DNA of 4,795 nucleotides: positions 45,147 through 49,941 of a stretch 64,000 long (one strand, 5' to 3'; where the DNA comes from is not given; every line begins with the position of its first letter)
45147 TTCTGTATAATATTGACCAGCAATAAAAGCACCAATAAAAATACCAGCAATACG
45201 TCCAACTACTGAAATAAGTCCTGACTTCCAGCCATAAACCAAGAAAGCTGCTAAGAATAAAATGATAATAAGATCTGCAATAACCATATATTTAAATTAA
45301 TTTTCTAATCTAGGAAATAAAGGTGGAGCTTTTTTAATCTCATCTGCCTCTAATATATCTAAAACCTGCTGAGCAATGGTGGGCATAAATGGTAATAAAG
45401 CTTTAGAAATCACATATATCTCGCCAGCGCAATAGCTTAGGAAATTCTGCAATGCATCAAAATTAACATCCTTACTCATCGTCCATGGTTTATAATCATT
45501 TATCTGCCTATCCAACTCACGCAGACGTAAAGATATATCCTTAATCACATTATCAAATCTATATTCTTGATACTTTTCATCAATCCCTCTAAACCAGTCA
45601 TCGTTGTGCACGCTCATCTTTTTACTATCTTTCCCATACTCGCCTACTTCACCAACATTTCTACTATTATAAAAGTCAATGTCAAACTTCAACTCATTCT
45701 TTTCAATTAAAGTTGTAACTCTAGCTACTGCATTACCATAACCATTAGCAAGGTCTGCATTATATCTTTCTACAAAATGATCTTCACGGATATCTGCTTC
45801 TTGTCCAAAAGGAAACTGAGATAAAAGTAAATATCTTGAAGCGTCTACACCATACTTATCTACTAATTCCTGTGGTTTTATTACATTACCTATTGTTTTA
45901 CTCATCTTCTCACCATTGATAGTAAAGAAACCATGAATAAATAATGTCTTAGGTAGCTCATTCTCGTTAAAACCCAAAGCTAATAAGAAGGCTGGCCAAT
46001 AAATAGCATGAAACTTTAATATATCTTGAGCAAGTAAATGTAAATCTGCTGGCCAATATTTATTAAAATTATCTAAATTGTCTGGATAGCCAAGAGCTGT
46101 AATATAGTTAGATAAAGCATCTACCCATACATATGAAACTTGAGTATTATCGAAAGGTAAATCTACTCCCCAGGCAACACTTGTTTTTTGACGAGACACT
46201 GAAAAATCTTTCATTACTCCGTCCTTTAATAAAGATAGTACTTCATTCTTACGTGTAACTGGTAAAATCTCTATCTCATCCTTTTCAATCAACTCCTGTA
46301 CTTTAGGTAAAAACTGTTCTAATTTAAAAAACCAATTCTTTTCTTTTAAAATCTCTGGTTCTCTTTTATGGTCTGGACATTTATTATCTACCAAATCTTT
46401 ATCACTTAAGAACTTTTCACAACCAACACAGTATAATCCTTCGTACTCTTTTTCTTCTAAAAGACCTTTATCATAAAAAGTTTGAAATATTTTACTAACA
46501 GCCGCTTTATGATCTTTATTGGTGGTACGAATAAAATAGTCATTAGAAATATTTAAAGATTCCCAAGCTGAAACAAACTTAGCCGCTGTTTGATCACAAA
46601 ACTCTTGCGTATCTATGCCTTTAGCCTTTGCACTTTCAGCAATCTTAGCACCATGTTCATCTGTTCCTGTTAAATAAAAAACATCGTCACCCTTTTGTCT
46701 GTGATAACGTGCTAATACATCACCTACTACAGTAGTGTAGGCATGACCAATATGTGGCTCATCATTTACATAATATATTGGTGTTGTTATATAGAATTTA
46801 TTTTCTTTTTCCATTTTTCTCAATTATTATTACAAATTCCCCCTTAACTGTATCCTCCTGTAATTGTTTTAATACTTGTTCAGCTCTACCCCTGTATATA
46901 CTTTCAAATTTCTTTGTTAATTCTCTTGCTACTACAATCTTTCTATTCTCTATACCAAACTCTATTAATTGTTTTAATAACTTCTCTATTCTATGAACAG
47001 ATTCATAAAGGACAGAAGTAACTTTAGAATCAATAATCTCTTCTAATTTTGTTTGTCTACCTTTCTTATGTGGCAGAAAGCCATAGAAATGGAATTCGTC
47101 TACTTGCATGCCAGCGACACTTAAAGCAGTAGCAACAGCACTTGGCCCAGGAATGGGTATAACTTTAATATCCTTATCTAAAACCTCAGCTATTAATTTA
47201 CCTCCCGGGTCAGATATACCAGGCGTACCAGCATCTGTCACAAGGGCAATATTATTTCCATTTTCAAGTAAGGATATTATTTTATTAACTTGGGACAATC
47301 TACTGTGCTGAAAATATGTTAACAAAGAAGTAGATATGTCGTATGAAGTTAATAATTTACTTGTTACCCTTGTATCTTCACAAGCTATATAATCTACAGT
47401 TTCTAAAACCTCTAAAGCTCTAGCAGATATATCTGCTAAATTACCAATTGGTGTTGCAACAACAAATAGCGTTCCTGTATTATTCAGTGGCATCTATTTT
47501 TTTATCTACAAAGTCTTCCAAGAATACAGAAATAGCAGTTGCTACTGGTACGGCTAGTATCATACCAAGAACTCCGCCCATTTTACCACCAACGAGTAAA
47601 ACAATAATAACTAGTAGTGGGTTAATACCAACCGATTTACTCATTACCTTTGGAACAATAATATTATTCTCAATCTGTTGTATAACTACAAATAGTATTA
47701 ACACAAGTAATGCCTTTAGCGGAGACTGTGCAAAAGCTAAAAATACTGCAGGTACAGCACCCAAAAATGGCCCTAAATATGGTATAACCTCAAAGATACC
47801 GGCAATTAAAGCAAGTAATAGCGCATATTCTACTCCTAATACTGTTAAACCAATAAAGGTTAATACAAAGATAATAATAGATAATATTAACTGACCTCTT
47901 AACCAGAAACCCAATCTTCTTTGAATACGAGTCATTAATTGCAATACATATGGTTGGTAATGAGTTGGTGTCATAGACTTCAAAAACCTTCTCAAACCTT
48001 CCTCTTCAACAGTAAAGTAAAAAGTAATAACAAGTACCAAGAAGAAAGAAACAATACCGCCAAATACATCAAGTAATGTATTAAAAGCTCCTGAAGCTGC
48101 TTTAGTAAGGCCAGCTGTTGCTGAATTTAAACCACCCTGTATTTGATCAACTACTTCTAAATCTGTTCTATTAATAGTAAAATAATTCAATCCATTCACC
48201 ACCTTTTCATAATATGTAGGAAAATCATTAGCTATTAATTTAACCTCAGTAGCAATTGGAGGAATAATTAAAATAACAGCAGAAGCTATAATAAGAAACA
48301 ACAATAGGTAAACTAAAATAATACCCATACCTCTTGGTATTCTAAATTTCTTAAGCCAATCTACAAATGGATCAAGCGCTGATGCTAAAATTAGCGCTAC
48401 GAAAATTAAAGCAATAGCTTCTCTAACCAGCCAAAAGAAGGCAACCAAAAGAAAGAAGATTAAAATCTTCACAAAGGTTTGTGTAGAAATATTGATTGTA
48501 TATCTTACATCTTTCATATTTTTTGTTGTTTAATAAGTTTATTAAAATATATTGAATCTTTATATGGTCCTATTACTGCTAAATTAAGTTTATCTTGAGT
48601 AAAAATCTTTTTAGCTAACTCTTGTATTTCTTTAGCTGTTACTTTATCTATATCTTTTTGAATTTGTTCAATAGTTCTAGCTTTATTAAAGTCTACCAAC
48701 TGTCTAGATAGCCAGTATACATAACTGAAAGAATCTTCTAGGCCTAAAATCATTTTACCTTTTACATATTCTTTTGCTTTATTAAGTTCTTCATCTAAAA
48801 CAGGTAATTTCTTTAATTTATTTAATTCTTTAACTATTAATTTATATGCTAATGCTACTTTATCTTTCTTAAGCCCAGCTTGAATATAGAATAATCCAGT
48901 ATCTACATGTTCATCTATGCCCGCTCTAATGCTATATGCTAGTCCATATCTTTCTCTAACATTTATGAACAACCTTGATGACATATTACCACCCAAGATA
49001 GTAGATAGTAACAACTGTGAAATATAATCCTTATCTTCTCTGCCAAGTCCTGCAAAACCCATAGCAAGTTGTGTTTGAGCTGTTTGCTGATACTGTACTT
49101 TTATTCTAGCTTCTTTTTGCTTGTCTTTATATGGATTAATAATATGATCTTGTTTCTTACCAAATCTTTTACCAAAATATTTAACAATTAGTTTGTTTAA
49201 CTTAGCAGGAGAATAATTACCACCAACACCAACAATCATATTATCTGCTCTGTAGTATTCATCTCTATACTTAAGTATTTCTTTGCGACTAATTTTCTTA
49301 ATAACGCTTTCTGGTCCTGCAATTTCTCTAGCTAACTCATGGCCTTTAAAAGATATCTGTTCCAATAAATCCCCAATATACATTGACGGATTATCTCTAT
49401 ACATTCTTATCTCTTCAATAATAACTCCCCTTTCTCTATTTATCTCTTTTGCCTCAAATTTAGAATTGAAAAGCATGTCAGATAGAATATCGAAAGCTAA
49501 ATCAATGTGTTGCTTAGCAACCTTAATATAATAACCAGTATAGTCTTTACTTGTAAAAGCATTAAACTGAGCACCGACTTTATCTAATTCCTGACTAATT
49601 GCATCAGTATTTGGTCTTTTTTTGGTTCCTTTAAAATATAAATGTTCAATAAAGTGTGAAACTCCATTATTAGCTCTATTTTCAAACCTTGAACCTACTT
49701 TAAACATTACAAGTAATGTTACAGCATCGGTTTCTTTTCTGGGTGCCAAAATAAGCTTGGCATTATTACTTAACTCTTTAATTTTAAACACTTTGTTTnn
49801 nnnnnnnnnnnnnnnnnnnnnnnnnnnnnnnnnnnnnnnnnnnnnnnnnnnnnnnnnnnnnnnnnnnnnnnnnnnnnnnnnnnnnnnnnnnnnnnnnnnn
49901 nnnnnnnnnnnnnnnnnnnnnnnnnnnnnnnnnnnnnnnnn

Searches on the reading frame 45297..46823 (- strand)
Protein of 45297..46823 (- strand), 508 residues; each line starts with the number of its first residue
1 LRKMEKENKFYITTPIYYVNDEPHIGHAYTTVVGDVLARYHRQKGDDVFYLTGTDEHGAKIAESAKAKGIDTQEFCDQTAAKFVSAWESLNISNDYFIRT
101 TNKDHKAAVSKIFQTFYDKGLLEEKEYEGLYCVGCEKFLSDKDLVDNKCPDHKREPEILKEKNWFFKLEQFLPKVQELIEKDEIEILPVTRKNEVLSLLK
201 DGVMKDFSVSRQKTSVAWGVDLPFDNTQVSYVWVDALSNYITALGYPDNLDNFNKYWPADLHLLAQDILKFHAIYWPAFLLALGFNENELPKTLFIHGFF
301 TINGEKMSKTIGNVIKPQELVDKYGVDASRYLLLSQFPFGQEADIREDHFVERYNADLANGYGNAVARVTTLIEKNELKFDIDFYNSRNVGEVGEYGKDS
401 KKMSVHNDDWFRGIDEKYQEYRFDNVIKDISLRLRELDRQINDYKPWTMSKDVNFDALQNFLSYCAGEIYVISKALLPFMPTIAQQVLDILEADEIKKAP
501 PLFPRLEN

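Call 49: search_protein_families(library=pfam, proteins=[window:45297-46823:-], max_evalue=0.00001)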
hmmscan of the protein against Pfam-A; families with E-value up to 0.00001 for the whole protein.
window:45297-46823:- (508 aa): 3 families
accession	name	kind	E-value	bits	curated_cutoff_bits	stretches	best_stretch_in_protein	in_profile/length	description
PF09334.17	tRNA-synt_1g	-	1.5e-101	340.4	20.1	2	143-369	163-390/391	tRNA synthetases class I (M)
PF00133.28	tRNA-synt_1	-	1.1e-38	133.5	22.7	2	4-224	19-245/414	tRNA synthetases class I (I, L, M and V)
PF01406.26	tRNA-synt_1e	-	3.3e-17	63.3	27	1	8-120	10-119/301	tRNA synthetases class I (C) catalytic domain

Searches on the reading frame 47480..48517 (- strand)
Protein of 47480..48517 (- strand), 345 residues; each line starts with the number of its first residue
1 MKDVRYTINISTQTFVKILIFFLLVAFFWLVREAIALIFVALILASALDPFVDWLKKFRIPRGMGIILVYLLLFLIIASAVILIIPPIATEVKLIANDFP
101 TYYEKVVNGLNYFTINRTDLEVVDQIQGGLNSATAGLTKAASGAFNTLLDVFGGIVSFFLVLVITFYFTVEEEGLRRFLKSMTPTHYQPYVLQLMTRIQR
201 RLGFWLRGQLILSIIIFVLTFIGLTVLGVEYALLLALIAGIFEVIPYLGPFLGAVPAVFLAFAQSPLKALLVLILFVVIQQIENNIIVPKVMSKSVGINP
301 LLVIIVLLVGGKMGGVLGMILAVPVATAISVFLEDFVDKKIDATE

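Call 50: search_protein_families(library=pfam, proteins=[window:47480-48517:-], max_evalue=0.00001)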
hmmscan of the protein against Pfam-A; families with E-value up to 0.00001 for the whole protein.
window:47480-48517:- (345 aa): 1 family
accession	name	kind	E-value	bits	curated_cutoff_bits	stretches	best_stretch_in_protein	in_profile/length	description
PF01594.21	AI-2E_transport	-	7.5e-72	242.7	34.3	1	18-336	5-326/327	AI-2E family transporter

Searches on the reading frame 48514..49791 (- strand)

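Call 14: search_protein_families(library=pfam, proteins=[window:48514-49791:-], max_evalue=0.01)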
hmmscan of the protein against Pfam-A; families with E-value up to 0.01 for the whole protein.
window:48514-49791:- (425 aa): 3 families
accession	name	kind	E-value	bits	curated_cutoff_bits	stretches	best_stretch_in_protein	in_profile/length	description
PF00675.25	Peptidase_M16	-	6.6e-42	143.4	22.3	1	18-161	6-149/149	Insulinase (Peptidase family M16)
PF05193.26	Peptidase_M16_C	-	4.5e-40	137.9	23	1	166-341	1-179/181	Peptidase M16 inactive domain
PF13898.11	MINDY-3_4_CD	-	0.0035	16.8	27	0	371-411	166-204/344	Deubiquitinating enzyme MINDY-3/4, conserved domain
